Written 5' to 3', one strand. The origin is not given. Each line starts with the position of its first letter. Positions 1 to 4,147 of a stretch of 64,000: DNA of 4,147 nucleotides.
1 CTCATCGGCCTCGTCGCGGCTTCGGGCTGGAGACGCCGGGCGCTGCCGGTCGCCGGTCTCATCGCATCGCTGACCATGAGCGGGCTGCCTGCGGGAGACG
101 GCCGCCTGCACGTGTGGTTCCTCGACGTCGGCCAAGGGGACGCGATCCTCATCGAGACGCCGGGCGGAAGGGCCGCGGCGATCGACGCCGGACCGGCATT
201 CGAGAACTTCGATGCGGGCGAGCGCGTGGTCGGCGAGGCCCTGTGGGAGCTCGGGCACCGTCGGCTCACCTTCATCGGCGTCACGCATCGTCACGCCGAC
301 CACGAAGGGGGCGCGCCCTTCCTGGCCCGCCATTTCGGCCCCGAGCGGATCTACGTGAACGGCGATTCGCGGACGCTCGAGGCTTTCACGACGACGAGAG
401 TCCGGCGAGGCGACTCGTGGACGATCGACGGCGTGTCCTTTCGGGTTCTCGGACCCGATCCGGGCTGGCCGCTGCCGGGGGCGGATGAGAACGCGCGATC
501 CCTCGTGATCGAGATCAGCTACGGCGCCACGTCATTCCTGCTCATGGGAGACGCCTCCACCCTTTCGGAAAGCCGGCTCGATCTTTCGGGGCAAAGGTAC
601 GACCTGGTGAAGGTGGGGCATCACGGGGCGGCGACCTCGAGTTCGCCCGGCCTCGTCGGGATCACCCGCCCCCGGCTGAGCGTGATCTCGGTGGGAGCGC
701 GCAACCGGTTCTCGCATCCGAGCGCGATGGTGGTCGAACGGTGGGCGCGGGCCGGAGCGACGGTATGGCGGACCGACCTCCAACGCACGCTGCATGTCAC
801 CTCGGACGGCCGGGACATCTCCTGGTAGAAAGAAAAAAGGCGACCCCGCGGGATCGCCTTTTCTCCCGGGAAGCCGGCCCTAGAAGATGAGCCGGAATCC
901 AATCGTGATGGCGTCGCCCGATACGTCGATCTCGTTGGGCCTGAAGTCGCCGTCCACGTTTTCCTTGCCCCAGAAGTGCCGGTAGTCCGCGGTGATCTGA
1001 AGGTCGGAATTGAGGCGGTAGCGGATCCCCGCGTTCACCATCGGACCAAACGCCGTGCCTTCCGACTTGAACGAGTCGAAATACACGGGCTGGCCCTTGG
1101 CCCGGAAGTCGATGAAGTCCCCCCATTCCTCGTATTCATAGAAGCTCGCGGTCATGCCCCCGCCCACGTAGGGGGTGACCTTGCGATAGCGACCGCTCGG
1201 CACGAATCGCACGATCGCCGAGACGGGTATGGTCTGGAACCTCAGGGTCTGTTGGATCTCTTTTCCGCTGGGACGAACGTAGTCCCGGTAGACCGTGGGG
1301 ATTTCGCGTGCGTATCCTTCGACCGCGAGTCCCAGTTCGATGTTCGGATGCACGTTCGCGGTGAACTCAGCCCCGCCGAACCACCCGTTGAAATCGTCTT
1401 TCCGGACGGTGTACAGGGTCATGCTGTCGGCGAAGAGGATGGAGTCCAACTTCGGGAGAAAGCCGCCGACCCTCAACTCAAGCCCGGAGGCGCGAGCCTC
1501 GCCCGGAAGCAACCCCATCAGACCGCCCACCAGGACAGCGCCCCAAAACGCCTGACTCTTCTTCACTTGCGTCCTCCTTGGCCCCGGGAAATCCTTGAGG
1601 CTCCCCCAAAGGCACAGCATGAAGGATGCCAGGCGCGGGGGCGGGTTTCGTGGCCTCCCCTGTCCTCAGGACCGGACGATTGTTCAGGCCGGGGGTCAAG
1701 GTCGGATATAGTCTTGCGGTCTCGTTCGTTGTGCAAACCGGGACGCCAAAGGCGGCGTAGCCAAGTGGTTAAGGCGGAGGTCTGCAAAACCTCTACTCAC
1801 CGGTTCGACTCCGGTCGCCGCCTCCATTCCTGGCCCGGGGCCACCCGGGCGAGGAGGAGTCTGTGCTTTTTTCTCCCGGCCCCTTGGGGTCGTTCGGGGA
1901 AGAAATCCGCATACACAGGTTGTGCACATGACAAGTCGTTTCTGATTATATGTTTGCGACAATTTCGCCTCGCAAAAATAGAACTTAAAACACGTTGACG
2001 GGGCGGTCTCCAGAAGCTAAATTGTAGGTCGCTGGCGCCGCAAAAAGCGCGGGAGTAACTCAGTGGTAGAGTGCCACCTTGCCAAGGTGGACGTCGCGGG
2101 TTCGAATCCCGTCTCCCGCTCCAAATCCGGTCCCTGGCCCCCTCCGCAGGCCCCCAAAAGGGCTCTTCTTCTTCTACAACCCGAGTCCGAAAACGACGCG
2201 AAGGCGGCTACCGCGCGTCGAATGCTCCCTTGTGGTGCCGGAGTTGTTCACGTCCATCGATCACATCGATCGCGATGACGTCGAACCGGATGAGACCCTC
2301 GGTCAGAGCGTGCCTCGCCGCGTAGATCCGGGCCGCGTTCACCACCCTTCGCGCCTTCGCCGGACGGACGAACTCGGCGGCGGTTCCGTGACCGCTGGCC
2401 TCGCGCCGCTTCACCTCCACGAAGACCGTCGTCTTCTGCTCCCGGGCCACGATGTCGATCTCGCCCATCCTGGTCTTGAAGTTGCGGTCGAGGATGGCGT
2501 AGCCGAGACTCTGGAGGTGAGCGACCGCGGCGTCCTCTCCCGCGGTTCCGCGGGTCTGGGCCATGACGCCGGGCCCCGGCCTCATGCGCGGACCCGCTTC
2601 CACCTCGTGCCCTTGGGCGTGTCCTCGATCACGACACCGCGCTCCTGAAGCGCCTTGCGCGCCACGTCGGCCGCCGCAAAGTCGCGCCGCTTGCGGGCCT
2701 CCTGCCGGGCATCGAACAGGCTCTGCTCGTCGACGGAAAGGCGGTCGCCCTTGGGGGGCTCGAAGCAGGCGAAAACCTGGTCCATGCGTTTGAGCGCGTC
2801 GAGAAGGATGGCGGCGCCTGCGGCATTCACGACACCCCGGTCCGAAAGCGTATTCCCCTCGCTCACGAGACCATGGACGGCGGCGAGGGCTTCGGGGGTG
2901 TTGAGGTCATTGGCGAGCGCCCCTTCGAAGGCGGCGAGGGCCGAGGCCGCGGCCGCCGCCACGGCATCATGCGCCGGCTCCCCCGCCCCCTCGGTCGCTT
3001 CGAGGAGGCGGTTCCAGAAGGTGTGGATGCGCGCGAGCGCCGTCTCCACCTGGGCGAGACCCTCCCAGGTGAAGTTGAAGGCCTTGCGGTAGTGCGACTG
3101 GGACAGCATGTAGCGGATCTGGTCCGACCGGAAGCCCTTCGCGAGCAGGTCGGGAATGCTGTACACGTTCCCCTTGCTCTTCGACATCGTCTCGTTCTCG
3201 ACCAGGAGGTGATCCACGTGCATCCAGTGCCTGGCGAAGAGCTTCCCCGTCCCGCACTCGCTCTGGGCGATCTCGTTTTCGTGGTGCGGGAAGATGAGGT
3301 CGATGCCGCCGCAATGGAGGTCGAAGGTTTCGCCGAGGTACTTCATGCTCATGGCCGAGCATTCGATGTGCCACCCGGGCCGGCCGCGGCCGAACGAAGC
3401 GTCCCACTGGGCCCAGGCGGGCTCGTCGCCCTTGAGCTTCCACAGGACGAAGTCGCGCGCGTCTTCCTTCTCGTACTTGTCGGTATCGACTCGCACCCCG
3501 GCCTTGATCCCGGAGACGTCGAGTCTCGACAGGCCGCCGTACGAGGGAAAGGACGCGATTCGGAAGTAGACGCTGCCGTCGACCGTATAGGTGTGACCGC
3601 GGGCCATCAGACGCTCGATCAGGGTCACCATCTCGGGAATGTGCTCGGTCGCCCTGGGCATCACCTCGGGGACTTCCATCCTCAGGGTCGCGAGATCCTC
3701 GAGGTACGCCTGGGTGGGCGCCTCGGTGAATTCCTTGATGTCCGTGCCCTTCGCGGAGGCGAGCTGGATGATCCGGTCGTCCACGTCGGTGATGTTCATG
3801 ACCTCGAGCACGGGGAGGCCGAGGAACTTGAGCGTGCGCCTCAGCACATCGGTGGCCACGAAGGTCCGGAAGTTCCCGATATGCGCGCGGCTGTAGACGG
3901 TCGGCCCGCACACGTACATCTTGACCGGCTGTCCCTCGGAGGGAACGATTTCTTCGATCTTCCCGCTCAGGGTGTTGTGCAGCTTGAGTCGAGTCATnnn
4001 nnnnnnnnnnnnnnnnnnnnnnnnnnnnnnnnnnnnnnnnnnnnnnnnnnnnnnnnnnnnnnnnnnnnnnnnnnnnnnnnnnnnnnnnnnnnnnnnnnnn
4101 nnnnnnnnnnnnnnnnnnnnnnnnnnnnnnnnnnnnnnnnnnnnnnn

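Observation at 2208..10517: Eight-gene minus-strand array with overlapping start/stop codons that embeds cysS and ribF among regulatory and DUF genes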

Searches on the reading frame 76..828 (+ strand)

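Call 41: search_protein_families(library=pfam, proteins=[window:76-828:+], max_evalue=0.001)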
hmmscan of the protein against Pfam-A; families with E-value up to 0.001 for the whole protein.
window:76-828:+ (250 aa): 1 family
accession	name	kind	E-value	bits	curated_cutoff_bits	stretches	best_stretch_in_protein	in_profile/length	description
PF00753.33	Lactamase_B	-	8.4e-10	39.3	22.7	1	17-190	2-178/196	Metallo-beta-lactamase superfamily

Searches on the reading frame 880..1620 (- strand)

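Call 41: search_protein_families(library=pfam, proteins=[window:880-1620:-], max_evalue=0.001)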
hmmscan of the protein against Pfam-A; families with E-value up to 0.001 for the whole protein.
window:880-1620:- (246 aa): 1 family
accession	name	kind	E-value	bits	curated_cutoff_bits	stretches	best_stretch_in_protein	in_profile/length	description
PF13505.12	OMP_b-brl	-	8e-12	46.1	28.7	1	79-246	47-175/175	Outer membrane protein beta-barrel domain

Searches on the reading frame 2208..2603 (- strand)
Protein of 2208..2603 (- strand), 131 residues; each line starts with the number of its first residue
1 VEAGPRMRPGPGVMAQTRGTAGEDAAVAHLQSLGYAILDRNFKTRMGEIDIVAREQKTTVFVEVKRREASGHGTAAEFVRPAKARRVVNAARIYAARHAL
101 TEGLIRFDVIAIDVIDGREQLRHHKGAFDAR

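Call 3: search_protein_families(library=pfam, proteins=[window:2208-2603:-], max_evalue=0.01)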
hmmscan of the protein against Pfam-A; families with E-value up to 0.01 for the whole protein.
window:2208-2603:- (131 aa): 4 families
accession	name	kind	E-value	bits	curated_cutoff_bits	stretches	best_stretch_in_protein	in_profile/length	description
PF02021.23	UPF0102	-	9.7e-27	93.6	23.6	1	22-112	1-80/80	Uncharacterised protein family UPF0102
PF01939.22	NucS_C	-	0.00024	21.5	24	1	29-70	14-56/124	Endonuclease NucS C-terminal domain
PF08378.17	NERD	-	0.00087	20.2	22.1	1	18-74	1-64/111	Nuclease-related domain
PF04471.18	Mrr_cat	-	0.0032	18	21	1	23-70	10-60/115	Restriction endonuclease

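Call 33: search_protein_families(library=ncbifam, proteins=[window:2208-2564:-], max_evalue=0.001)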
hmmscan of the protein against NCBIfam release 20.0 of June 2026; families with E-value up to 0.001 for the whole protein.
window:2208-2564:- (118 aa): 25 families
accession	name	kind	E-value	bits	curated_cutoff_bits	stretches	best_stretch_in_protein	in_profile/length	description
NF009154.0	PRK12497.3-3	equivalog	2.3e-31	108.4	109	1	3-114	10-122/123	YraN family protein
NF009150.0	PRK12497.1-3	equivalog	4.9e-28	97.6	81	1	3-102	6-106/118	YraN family protein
NF011268.0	PRK14675.1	equivalog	2e-27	95.7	180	1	4-116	11-124/127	hypothetical protein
NF009151.0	PRK12497.1-5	equivalog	3e-23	82.5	124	1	2-117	13-124/126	YraN family protein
NF011273.0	PRK14680.1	equivalog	7.4e-23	81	199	1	5-117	8-120/134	hypothetical protein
NF011274.0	PRK14681.1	equivalog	1.2e-22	80.4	207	1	5-115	45-158/158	hypothetical protein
NF011271.0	PRK14678.1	equivalog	3.2e-21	75.5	172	1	5-108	8-109/120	hypothetical protein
TIGR00252.1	TIGR00252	hypoth_equivalog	5.1e-21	74.9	69.05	1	4-100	8-106/123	YraN family protein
NF009153.0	PRK12497.3-1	equivalog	5.5e-21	75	171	1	6-105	13-114/125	YraN family protein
NF009152.0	PRK12497.2-4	equivalog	4.4e-18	65.4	111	1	3-100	8-102/114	YraN family protein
NF011270.0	PRK14677.1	equivalog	1.6e-17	63.8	124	1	9-99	7-94/108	hypothetical protein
NF011280.0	PRK14688.1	equivalog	2.1e-15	56.8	230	1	5-114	8-117/121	hypothetical protein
NF011267.0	PRK14674.1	equivalog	2.6e-15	56.7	232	1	2-101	4-104/133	hypothetical protein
NF011275.0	PRK14682.1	equivalog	5.8e-14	52.4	203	1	7-100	8-103/117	hypothetical protein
NF011272.0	PRK14679.1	equivalog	1.8e-13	50.8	168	1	3-99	16-111/129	hypothetical protein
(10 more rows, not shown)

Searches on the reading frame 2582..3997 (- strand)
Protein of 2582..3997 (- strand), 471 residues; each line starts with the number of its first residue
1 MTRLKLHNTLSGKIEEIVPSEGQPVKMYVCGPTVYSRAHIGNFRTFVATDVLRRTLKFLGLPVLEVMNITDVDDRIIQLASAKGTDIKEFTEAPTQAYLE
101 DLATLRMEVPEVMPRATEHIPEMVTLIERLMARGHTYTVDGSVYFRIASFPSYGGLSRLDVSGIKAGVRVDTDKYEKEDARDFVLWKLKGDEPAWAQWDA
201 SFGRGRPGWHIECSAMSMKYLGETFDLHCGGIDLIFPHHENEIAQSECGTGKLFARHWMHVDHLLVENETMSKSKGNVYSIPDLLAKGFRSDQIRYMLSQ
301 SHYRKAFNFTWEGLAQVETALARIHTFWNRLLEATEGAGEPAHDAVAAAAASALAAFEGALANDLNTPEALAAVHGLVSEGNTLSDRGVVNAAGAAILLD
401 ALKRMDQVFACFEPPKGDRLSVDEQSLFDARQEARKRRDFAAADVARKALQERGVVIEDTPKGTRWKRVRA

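Call 3: search_protein_families(library=pfam, proteins=[window:2582-3997:-], max_evalue=0.01)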
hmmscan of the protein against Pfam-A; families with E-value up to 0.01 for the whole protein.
window:2582-3997:- (471 aa): 5 families
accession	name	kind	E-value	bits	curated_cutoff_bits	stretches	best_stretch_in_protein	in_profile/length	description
PF01406.26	tRNA-synt_1e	-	1.6e-104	349.9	27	1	18-317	3-299/301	tRNA synthetases class I (C) catalytic domain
PF09334.17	tRNA-synt_1g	-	4.1e-10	39.4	20.1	1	256-316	313-373/391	tRNA synthetases class I (M)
PF23493.1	CysS_C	-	2.1e-08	34.6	23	1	420-466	4-50/51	Cysteinyl-tRNA ligase anticodon binding domain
PF09190.17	DALR_2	-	2.2e-07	31.8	22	1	356-410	1-54/57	DALR domain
PF01921.24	tRNA-synt_1f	-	1.8e-05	24.2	27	0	267-317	279-328/360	tRNA synthetases class I (K)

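Call 33: search_protein_families(library=ncbifam, proteins=[window:2582-3997:-], max_evalue=0.001)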
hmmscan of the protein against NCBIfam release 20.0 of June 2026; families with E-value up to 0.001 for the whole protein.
window:2582-3997:- (471 aa): 11 families
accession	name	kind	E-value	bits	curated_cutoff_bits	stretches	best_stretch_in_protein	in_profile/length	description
TIGR00435.1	cysS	equivalog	1.2e-132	443.3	340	1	4-468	1-465/466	cysteine--tRNA ligase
NF011108.0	PRK14536.1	equivalog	1.2e-122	410.3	780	1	3-469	2-490/490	cysteine--tRNA ligase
TIGR03447.1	mycothiol_MshC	equivalog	1.3e-78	264.7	485.1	1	2-388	16-392/411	cysteine--1-D-myo-inosityl 2-amino-2-deoxy-alpha-D-glucopyranoside ligase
NF011107.0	PRK14534.1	equivalog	8.4e-76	255.9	744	1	4-468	3-480/481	cysteine--tRNA ligase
TIGR00398.1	metG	equivalog_domain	1.8e-10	40.2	336.35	1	259-335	316-394/530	methionine--tRNA ligase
NF008900.0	PRK12267.1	equivalog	1.5e-09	36.9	598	0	262-310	291-339/648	methionine--tRNA ligase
NF001100.0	PRK00133.1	equivalog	1.2e-07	30.7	587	1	260-334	320-397/676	methionine--tRNA ligase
NF008957.0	PRK12300.1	subfamily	8.7e-07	27.3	677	1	262-337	618-693/946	leucine--tRNA ligase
NF009687.0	PRK13208.1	equivalog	8.2e-06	24.2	738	1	267-324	531-587/801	valine--tRNA ligase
TIGR00396.1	leuS_bact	equivalog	1.2e-05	23.6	548.4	0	264-412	599-746/843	leucine--tRNA ligase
TIGR00392.1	ileS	equivalog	8.6e-05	20.9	621.4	1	269-325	610-665/861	isoleucine--tRNA ligase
